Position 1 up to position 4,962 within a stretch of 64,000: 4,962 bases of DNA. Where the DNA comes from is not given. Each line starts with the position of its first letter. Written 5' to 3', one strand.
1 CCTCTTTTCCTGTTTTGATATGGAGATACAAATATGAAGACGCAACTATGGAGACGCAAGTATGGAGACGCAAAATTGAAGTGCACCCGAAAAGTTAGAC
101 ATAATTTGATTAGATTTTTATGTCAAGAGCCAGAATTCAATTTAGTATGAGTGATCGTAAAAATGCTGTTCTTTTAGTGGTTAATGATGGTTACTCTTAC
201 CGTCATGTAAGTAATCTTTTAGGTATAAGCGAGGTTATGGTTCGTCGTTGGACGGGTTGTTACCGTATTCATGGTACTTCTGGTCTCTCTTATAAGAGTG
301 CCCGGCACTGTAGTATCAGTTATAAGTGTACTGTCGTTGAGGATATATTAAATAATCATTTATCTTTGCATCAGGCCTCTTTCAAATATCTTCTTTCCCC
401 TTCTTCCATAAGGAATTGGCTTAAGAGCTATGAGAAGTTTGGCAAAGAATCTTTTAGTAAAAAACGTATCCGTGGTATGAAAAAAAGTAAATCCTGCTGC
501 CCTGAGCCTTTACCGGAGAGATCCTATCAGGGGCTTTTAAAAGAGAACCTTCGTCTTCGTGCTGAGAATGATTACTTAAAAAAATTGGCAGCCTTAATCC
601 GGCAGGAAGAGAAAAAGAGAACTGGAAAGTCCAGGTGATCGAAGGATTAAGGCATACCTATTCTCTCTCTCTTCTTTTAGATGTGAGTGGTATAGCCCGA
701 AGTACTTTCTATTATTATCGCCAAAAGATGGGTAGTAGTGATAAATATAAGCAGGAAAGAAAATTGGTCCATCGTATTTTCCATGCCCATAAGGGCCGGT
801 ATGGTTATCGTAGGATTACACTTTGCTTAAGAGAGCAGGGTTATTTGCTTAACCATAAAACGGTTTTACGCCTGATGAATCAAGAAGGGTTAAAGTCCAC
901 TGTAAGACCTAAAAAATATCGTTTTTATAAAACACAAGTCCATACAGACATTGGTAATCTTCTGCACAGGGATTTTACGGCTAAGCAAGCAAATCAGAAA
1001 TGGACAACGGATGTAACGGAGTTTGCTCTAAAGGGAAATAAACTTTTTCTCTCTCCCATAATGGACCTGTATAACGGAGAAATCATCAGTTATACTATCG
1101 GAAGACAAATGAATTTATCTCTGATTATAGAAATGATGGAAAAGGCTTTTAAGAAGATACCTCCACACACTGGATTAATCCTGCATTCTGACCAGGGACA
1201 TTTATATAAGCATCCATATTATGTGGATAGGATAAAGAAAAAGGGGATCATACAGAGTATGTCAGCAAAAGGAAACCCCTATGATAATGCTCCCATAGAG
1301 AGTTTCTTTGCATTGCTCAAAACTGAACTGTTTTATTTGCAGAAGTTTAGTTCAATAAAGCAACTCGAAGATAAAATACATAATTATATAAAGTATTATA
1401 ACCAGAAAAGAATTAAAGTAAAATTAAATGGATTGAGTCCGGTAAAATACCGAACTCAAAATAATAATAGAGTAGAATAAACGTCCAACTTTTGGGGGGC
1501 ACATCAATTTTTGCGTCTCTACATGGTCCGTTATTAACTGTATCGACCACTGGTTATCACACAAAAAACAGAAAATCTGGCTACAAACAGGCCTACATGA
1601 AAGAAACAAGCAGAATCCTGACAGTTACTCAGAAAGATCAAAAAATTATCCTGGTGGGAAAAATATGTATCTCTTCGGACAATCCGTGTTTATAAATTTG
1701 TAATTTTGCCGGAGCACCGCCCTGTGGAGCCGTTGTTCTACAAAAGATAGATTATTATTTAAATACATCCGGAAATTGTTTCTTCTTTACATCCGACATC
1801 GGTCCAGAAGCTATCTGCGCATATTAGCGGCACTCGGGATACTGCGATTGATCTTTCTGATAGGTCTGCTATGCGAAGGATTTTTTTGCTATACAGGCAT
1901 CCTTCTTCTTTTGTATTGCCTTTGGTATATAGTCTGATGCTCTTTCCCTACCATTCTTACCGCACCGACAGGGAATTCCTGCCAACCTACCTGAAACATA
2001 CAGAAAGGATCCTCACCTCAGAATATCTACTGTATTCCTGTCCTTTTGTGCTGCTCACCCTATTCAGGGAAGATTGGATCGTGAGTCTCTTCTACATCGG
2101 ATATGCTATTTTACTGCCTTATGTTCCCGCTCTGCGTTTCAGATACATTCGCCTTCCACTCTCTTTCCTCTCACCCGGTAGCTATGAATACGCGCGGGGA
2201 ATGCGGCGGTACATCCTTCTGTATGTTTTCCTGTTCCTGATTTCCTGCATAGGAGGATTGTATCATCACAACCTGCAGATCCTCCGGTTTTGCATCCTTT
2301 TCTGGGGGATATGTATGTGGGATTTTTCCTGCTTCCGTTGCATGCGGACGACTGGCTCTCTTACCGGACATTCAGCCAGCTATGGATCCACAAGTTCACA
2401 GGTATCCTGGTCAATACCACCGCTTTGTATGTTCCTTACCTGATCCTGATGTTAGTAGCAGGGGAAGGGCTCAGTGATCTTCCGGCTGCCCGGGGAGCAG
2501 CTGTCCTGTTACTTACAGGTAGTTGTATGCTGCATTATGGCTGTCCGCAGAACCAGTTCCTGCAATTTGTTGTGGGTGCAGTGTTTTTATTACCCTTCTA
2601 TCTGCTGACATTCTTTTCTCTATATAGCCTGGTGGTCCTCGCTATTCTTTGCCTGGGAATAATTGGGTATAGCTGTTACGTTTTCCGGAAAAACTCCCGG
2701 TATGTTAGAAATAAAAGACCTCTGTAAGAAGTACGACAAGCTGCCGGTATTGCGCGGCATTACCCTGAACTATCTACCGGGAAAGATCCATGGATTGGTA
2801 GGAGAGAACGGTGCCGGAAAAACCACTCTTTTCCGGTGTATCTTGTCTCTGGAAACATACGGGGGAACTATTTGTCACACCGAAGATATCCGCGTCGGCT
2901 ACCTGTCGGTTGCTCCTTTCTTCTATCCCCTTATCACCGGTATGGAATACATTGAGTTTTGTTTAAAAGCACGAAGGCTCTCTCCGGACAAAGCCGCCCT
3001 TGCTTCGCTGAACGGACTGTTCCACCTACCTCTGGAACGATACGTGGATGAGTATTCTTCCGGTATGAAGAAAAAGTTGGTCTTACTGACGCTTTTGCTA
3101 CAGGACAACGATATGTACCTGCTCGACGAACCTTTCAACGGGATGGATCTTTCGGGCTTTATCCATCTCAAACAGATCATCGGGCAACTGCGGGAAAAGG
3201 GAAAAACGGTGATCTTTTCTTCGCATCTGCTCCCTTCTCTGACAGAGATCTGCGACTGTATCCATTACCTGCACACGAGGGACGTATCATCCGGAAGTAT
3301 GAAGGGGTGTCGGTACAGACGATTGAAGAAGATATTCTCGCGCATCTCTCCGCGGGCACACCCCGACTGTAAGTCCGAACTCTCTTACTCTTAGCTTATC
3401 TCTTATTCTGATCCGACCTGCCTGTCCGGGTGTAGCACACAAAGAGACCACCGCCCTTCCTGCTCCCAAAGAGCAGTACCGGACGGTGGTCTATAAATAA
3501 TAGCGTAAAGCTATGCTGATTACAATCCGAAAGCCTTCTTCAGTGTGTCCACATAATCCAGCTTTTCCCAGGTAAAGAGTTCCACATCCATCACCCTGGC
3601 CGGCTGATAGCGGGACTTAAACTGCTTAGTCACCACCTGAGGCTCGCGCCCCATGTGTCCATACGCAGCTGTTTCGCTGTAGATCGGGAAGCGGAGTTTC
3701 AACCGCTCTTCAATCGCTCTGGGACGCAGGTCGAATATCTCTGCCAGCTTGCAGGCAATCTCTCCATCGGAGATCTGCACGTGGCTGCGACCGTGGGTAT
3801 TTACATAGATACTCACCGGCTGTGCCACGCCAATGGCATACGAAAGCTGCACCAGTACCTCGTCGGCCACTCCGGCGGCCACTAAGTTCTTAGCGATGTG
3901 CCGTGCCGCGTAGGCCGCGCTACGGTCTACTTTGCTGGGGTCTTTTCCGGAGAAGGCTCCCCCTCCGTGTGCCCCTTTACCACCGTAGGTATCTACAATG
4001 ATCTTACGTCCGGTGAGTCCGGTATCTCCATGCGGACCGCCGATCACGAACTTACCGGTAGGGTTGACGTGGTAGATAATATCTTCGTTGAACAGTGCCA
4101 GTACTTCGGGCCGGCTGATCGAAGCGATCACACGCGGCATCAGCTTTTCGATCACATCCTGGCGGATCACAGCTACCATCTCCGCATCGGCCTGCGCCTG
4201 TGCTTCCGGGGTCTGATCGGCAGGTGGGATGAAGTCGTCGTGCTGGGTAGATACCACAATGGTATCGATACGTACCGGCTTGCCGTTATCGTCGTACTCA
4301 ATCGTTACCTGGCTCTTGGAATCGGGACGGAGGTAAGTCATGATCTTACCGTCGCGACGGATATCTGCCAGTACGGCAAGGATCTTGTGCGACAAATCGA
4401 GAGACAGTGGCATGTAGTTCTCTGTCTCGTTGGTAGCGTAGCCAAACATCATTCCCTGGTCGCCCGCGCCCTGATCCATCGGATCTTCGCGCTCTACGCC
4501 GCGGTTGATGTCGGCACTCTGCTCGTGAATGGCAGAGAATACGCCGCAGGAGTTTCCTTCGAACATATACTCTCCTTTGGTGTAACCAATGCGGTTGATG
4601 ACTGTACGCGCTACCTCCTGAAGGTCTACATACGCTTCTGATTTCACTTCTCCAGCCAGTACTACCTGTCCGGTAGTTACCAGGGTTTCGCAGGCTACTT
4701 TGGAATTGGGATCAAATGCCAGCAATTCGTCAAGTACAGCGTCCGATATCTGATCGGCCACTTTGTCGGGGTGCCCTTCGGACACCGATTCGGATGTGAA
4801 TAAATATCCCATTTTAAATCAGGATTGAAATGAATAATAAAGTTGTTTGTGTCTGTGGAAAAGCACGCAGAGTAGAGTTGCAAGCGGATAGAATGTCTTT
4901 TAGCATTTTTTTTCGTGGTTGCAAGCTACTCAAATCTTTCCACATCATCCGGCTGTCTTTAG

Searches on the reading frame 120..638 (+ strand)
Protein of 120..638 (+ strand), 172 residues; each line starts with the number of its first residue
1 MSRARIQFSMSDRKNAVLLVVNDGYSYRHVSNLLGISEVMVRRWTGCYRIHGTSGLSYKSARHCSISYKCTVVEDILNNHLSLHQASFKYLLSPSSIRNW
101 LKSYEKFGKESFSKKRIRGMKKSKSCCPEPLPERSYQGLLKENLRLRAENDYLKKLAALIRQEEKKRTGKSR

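Call 13: search_protein_families(library=pfam, proteins=[window:120-638:+])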
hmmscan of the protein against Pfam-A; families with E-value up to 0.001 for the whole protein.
window:120-638:+ (172 aa): 5 families
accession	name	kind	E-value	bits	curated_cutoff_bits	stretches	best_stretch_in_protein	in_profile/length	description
PF13518.12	HTH_28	-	1.4e-13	51.1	25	1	13-57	2-45/52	Helix-turn-helix domain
PF13384.12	HTH_23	-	5.6e-07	29.6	24.6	1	12-56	6-49/50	Homeodomain-like domain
PF01527.26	HTH_Tnp_1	-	7.6e-06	26.5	24.1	0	5-52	4-50/75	Transposase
PF13551.12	HTH_29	-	7.2e-05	23.2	28.1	0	85-120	17-53/64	Winged helix-turn helix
PF06627.17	DUF1153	-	0.00017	22.1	23.5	0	61-117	27-83/87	Protein of unknown function (DUF1153)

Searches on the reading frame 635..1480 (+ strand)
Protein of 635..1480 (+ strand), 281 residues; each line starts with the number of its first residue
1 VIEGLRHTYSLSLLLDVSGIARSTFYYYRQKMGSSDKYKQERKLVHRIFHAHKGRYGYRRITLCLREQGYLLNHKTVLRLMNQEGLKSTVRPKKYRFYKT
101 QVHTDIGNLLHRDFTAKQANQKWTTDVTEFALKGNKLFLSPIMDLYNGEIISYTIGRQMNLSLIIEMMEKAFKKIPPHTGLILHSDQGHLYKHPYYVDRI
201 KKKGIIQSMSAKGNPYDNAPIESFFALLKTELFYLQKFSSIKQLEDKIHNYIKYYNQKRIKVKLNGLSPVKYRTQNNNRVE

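Call 13: search_protein_families(library=pfam, proteins=[window:635-1480:+])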
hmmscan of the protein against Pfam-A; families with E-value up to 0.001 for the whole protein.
window:635-1480:+ (281 aa): 4 families
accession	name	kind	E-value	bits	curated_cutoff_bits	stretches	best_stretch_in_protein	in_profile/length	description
PF13333.12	rve_2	-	1e-21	77.3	22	1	222-276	1-55/56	Integrase core domain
PF00665.32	rve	-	7.7e-19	68.3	32.6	1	117-215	2-102/102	Integrase core domain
PF13276.12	HTH_21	-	1.6e-18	67.1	28.1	1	40-94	5-60/60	HTH-like domain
PF13683.12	rve_3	-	3.8e-13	49.4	26.5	1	204-269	2-67/67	Integrase core domain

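Call 76: search_protein_families(library=ncbifam, proteins=[window:635-1480:+])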
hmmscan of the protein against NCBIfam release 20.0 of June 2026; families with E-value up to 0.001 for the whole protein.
window:635-1480:+ (281 aa): 3 families
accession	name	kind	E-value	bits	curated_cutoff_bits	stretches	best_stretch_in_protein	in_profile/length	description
NF033516.0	transpos_IS3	equivalog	1.4e-94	317.3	160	1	2-273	94-369/369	IS3 family transposase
NF033577.2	transpos_IS481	equivalog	1.2e-18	67.6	224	1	44-271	63-282/284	IS481 family transposase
NF006918.0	PRK09409.1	subfamily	9.4e-06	25.4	597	1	36-275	44-287/301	IS2 transposase TnpB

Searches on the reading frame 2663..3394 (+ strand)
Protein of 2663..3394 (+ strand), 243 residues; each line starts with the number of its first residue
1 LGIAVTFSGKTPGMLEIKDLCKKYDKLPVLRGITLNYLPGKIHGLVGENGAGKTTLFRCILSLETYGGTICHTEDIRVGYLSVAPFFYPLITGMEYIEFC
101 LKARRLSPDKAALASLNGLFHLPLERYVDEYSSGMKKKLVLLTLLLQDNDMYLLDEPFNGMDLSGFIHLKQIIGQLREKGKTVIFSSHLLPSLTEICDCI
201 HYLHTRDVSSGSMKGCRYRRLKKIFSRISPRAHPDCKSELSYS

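Call 13: search_protein_families(library=pfam, proteins=[window:2663-3394:+])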
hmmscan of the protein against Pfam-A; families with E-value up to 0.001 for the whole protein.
window:2663-3394:+ (243 aa): 3 families
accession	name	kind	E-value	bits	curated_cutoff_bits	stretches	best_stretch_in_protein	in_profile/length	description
PF00005.33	ABC_tran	-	3.2e-17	63.9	25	1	30-159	1-137/137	ABC transporter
PF13304.12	AAA_21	-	1e-12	49.2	27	1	127-191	234-300/304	AAA domain, putative AbiEii toxin, Type IV TA system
PF13476.12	AAA_23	-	0.00074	20.6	27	0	44-61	23-40/201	AAA domain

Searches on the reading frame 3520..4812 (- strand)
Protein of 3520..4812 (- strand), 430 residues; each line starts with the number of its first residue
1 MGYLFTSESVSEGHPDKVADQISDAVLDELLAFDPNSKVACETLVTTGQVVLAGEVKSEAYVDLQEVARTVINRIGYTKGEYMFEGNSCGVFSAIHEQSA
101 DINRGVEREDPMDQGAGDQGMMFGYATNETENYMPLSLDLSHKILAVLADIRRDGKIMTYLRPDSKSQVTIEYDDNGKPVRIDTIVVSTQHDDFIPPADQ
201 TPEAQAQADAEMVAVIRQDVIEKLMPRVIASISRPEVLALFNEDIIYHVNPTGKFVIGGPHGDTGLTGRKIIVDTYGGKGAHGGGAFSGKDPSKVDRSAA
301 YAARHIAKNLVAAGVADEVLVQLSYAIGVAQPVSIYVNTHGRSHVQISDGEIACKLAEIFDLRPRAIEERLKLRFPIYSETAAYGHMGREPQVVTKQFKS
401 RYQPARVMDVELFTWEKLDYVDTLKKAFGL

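Call 13: search_protein_families(library=pfam, proteins=[window:3520-4812:-])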
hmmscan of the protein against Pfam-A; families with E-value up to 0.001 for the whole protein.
window:3520-4812:- (430 aa): 3 families
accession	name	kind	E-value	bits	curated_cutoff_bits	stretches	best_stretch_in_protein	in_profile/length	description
PF02773.21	S-AdoMet_synt_C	-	4.2e-61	205.3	25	1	257-390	1-132/138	S-adenosylmethionine synthetase, C-terminal domain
PF00438.25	S-AdoMet_synt_N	-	4.3e-43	146.3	33.1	1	3-100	2-99/99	S-adenosylmethionine synthetase, N-terminal domain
PF02772.21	S-AdoMet_synt_M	-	1.1e-41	142.1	29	1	113-255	1-120/120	S-adenosylmethionine synthetase, central domain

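Call 21: find_homologous_proteins(query=window:3520-4812:-, max_evalue=1e-100)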
Query window:3520-4812:- (430 aa): 8000 proteins with E <= 1e-100 among 8000 candidates; the best 120 are listed.
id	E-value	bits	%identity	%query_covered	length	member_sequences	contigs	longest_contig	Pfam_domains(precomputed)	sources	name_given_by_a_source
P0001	1.1e-282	955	-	-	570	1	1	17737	PF00438.26,PF02772.22,PF02773.22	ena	-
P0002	2.7e-273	924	96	100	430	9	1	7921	PF00438.26,PF02772.22,PF02773.22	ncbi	-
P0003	7.9e-262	886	74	100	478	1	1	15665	PF00438.26,PF02772.22,PF02773.22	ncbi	-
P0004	9.0e-249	843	87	100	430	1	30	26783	PF00438.26,PF02772.22,PF02773.22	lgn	-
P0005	2.9e-248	842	86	100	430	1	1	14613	PF00438.26,PF02772.22,PF02773.22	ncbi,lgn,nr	ncbi:MAG: methionine adenosyltransferase [Bacteroides sp.]|nr:methionine adenosyltransferase [Bacter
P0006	1.4e-247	839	86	100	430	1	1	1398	PF00438.26,PF02772.22,PF02773.22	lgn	-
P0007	2.3e-247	839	87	100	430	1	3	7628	PF00438.26,PF02772.22,PF02773.22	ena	-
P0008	1.2e-246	836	86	100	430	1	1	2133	PF00438.26,PF02772.22,PF02773.22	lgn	-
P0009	2.0e-246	835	86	100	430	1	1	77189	PF00438.26,PF02772.22,PF02773.22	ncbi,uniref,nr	ncbi:methionine adenosyltransferase [Bacteroides sp. 214]|uniref:methionine adenosyltransferase n=1 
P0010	3.1e-246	835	86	100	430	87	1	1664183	PF00438.26,PF02772.22,PF02773.22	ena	-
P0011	4.3e-246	834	86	100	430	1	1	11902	PF00438.26,PF02772.22,PF02773.22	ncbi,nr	ncbi:MAG: methionine adenosyltransferase [Bacteroides graminisolvens]|nr:methionine adenosyltransfer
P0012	5.2e-246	834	86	100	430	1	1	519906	PF00438.26,PF02772.22,PF02773.22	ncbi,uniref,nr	ncbi:methionine adenosyltransferase [Bacteroides sp. 51]|uniref:methionine adenosyltransferase n=1 T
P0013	6.0e-246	834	85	100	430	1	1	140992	PF00438.26,PF02772.22,PF02773.22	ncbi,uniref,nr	ncbi:methionine adenosyltransferase [Bacteroides sp. 224]|uniref:methionine adenosyltransferase n=1 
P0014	7.5e-246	834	86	100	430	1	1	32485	PF00438.26,PF02772.22,PF02773.22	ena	-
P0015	1.9e-245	832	86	100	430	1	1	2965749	PF00438.26,PF02772.22,PF02773.22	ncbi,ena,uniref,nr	ncbi:methionine adenosyltransferase [uncultured Bacteroides sp.]|uniref:methionine adenosyltransfera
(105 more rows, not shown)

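Call 22: find_encoding_contigs(protein=P0001, flank=10000, max_places=5)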
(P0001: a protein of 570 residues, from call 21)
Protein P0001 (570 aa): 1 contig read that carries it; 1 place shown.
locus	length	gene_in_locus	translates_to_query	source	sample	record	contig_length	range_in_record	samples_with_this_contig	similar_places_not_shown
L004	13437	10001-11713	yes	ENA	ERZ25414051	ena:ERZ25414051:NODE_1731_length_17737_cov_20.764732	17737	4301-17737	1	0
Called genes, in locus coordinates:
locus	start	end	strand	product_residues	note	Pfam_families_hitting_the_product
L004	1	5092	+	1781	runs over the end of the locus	PF18998:Flg_new_2 (weak), PF02368:Big_2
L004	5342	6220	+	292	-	PF18075:FtsX_ECD, PF02687:FtsX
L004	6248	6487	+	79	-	PF11297:DUF3098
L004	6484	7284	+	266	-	PF02673:BacA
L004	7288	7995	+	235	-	PF01509:TruB_N, PF16198:TruB_C_2 (weak)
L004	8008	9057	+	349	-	PF02547:Queuosine_synth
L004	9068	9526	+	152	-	PF01288:HPPK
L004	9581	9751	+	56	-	-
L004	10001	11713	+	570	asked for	PF00438:S-AdoMet_synt_N, PF02772:S-AdoMet_synt_M, PF00438:S-AdoMet_synt_N, PF02772:S-AdoMet_synt_M, PF02773:S-AdoMet_synt_C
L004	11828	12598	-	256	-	PF00005:ABC_tran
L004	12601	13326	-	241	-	PF02405:MlaE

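Call 23: find_encoding_contigs(protein=P0002, flank=10000, max_places=10)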
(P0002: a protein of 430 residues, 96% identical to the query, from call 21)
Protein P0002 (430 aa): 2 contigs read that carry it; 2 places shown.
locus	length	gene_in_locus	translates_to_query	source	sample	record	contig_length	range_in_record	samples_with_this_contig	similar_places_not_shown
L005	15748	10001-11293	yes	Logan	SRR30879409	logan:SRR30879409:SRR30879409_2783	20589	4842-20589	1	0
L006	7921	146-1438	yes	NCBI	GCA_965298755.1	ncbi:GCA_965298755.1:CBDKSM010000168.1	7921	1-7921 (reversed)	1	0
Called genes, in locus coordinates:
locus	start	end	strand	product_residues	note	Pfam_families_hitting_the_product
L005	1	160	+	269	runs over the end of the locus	PF02673:BacA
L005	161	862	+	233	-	PF01509:TruB_N, PF16198:TruB_C_2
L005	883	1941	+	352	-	PF02547:Queuosine_synth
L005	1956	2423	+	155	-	PF01288:HPPK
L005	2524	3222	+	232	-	-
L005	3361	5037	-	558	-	PF14322:SusD-like_3, PF07980:SusD_RagB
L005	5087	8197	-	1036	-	PF13620:CarboxypepD_reg, PF13715:CarbopepD_reg_2, PF07715:Plug, PF00593:TonB_dep_Rec_b-barrel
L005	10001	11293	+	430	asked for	PF00438:S-AdoMet_synt_N, PF02772:S-AdoMet_synt_M, PF02773:S-AdoMet_synt_C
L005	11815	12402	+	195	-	PF18306:LDcluster4, PF03641:Lysine_decarbox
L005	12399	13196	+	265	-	PF14093:DUF4271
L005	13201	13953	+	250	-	PF02602:HEM4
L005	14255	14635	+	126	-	PF00825:Ribonuclease_P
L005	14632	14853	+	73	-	PF01809:YidD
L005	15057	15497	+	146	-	PF01026:TatD_DNase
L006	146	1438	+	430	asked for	PF00438:S-AdoMet_synt_N, PF02772:S-AdoMet_synt_M, PF02773:S-AdoMet_synt_C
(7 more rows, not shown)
